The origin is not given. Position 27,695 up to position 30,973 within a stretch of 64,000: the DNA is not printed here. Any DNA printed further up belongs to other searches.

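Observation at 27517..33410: Self-contained four-gene operon downstream of guaBA: giant HAD/PRT/PRAI-like fusion + Cof phosphatase + unknown + Fe-S flavoprotein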

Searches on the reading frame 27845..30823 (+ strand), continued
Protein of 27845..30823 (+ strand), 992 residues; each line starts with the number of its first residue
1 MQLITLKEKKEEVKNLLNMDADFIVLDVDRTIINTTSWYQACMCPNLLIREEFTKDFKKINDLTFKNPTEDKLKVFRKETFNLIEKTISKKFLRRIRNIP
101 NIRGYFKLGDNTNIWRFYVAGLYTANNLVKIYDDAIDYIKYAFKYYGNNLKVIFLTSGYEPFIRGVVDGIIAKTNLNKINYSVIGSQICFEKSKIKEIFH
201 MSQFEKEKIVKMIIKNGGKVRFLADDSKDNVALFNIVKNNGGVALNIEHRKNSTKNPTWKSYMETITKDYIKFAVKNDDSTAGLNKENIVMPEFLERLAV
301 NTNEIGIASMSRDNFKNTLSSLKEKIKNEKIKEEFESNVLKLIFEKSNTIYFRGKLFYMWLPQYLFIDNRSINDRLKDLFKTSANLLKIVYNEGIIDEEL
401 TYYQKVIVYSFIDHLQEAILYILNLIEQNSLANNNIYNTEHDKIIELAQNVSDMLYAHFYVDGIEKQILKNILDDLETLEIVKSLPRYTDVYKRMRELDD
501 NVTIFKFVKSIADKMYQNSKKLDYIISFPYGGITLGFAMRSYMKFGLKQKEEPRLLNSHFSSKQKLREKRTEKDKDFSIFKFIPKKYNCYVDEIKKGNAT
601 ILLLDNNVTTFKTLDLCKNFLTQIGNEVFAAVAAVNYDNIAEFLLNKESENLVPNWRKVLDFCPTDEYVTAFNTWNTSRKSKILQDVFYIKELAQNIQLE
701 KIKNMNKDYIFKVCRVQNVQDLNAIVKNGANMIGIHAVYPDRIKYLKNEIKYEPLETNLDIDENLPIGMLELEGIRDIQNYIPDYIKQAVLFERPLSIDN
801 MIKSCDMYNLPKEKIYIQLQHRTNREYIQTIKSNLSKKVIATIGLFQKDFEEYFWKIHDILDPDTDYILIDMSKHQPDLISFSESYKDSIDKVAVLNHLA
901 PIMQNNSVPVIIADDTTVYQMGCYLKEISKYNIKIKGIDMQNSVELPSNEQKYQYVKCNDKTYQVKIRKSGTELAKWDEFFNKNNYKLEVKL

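Call 70: fold_search(model_id=the predicted structure, library=pdb)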
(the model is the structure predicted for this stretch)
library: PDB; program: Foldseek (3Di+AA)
matches with E <= 10: 919; with E <= 0.001: 5
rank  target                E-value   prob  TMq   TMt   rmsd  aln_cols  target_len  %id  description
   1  3tw9_D                2.4e-04  1.00  0.15  0.33  13.0       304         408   11  Crystal structure of gluconate dehydratase (TARGET EFI-501679) from Salmonella enterica subsp. enterica serovar Enteri (released 2011-10-26)
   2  3t6c_B                4.4e-04  1.00  0.16  0.34  12.0       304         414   11  Crystal structure of an enolase from pantoea ananatis (efi target efi-501676) with bound d-gluconate and mg (released 2011-08-31)
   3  3tw9_B                7.3e-04  1.00  0.15  0.32  13.0       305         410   12  Crystal structure of gluconate dehydratase (TARGET EFI-501679) from Salmonella enterica subsp. enterica serovar Enteri (released 2011-10-26)
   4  3tw9_C                7.7e-04  1.00  0.16  0.34  11.8       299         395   13  Crystal structure of gluconate dehydratase (TARGET EFI-501679) from Salmonella enterica subsp. enterica serovar Enteri (released 2011-10-26)
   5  1q8j_B                7.7e-04  0.97  0.15  0.26  23.6       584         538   11  Cobalamin-dependent methionine synthase (1-566) from Thermotoga maritima (Cd2+, Hcy, methyltetrahydrofolate complex) (released 2004-03-23)
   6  3rr1_A                1.2e-03  1.00  0.16  0.37   9.6       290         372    9  Crystal structure of enolase PRK14017 (target EFI-500653) from Ralstonia pickettii 12J (released 2011-05-11)
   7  3r25_B                1.3e-03  1.00  0.16  0.34  11.3       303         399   15  Crystal structure of enolase superfamily member from Vibrionales bacterium complexed with Mg and Glycerol in the activ (released 2012-03-14)
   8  4gir_B                1.4e-03  1.00  0.15  0.33  12.0       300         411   13  Crystal structure of an enolase family member from vibrio harveyi (efi-target 501692) with homology to mannonate dehyd (released 2012-08-29)
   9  3r25_G                1.6e-03  1.00  0.16  0.34  11.4       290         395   14  Crystal structure of enolase superfamily member from Vibrionales bacterium complexed with Mg and Glycerol in the activ (released 2012-03-14)
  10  4dn1_A                1.6e-03  1.00  0.15  0.32  10.8       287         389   10  Crystal structure of an ENOLASE (mandelate racemase subgroup member) from Agrobacterium tumefaciens (target EFI-502088 (released 2012-03-07)
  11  4ihc_A                1.8e-03  1.00  0.16  0.34  11.8       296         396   11  Crystal structure of probable mannonate dehydratase Dd703_0947 (target EFI-502222) from Dickeya dadantii Ech703 (released 2013-01-16)
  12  3bof_A                1.8e-03  0.97  0.16  0.26  23.6       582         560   10  Cobalamin-dependent methionine synthase (1-566) from Thermotoga maritima complexed with Zn2+ and Homocysteine (released 2008-03-11)
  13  9hhs_B                1.9e-03  1.00  0.15  0.44   6.2       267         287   12  Crystal Structure of the Coxiella burnetii R152Q Mutant 2-methylisocitrate lyase (released 2025-08-13)
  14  8ilb_D                1.9e-03  1.00  0.15  0.29   7.3       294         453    8  The complexes of RbcL, AtRaf1 and AtBSD2 (LFB) (released 2023-11-01)
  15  3r25_E                1.9e-03  1.00  0.16  0.34  11.2       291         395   14  Crystal structure of enolase superfamily member from Vibrionales bacterium complexed with Mg and Glycerol in the activ (released 2012-03-14)
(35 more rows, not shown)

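Call 72: search_protein_families(library=ncbifam, alignment_id=A1, max_evalue=1)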
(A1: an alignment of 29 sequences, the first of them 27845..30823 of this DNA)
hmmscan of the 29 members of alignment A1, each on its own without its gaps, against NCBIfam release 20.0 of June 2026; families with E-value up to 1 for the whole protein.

A. member 1, window:27845-30823:+ (992 aa): 3 families
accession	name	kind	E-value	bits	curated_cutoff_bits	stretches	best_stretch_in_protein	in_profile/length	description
NF002302.0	PRK01222.2-2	equivalog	0.00059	20.2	172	1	809-887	69-136/193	phosphoribosylanthranilate isomerase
TIGR02250.1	FCP1_euk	subfamily_domain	0.0034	17.5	135.25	1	24-75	9-53/156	FCP1-like phosphatase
NF002634.0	PRK02304.1-3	equivalog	0.096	12.4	170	1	589-640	110-160/182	adenine phosphoribosyltransferase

B. families by the number of members that match (of 29 scanned): 16 families
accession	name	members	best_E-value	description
NF002302.0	PRK01222.2-2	5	0.00028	phosphoribosylanthranilate isomerase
NF002634.0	PRK02304.1-3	5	0.013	adenine phosphoribosyltransferase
TIGR04003.1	rSAM_BssD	5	0.029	[benzylsuccinate synthase]-activating enzyme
TIGR01488.1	HAD-SF-IB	2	0.022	HAD-IB family phosphatase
TIGR01367.1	pyrE_Therm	2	0.039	orotate phosphoribosyltransferase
NF008616.0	PRK11595.1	2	0.1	DNA utilization protein GntX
NF002768.0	PRK02842.1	1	0.00067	ferredoxin:protochlorophyllide reductase (ATP-dependent) subunit N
TIGR02250.1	FCP1_euk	1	0.0034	FCP1-like phosphatase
TIGR01279.1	DPOR_bchN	1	0.0054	ferredoxin:protochlorophyllide reductase (ATP-dependent) subunit N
NF047920.1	lactonase_UilS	1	0.0073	UilS family quorum-quenching N-acyl-homoserine lactonase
TIGR00091.1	TIGR00091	1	0.011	tRNA (guanosine(46)-N7)-methyltransferase TrmB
NF002300.0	PRK01222.1-7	1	0.051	phosphoribosylanthranilate isomerase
NF038263.1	prot_phos_SiaA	1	0.099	biofilm regulation protein phosphatase SiaA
NF006253.0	PRK08395.1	1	0.11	fumarate hydratase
NF052643.1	CPBP_SdpC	1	0.14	peptidoglycan release complex CPBP-like subunit SdpC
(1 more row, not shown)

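Call 85: search_protein_representatives(alignment_id=A1)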
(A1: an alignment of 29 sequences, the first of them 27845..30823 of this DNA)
Query: 29 sequences, 990 profile positions. Proteins with E-value up to 0.001 (for the whole library): 198; up to 1e-10: 131; up to 1e-30: 82. The best 150 are listed.
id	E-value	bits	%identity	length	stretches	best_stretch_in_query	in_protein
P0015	0.0e+00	1466.8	-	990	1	2-988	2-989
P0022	0.0e+00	1343.9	-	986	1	3-981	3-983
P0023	0.0e+00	1301.9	-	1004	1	6-981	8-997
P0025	0.0e+00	1265.9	-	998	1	2-987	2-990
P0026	0.0e+00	1212.8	-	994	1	3-983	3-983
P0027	0.0e+00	1169.2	-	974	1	4-981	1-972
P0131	0.0e+00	1133.6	-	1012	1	6-981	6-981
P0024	0.0e+00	1072.7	-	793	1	8-794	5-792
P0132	0.0e+00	1058.8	-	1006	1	3-988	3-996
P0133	0.0e+00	1058.1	-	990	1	8-983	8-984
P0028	0.0e+00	1056.9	-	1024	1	2-988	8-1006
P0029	0.0e+00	1037.5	-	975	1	6-986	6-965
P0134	0.0e+00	1029.5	-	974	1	14-983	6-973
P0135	9.9e-296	1000.2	-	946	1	57-985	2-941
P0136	3.6e-295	998.4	-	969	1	15-979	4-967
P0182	8.3e-88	312.0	-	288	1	704-980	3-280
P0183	1.1e-84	301.6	-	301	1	712-983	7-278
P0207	8.8e-26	106.6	-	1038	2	704-977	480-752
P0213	6.5e-21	90.5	-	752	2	686-975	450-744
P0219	6.6e-18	80.6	-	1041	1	410-871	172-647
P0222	2.3e-17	78.8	-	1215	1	362-979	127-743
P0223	4.1e-17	78.0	-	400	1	329-648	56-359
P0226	2.2e-15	72.2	-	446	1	292-633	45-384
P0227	5.1e-15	71.0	-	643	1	310-713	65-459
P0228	6.2e-15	70.7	-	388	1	302-663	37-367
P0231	1.6e-14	69.4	-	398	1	309-633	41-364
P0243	2.7e-12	62.0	-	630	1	298-674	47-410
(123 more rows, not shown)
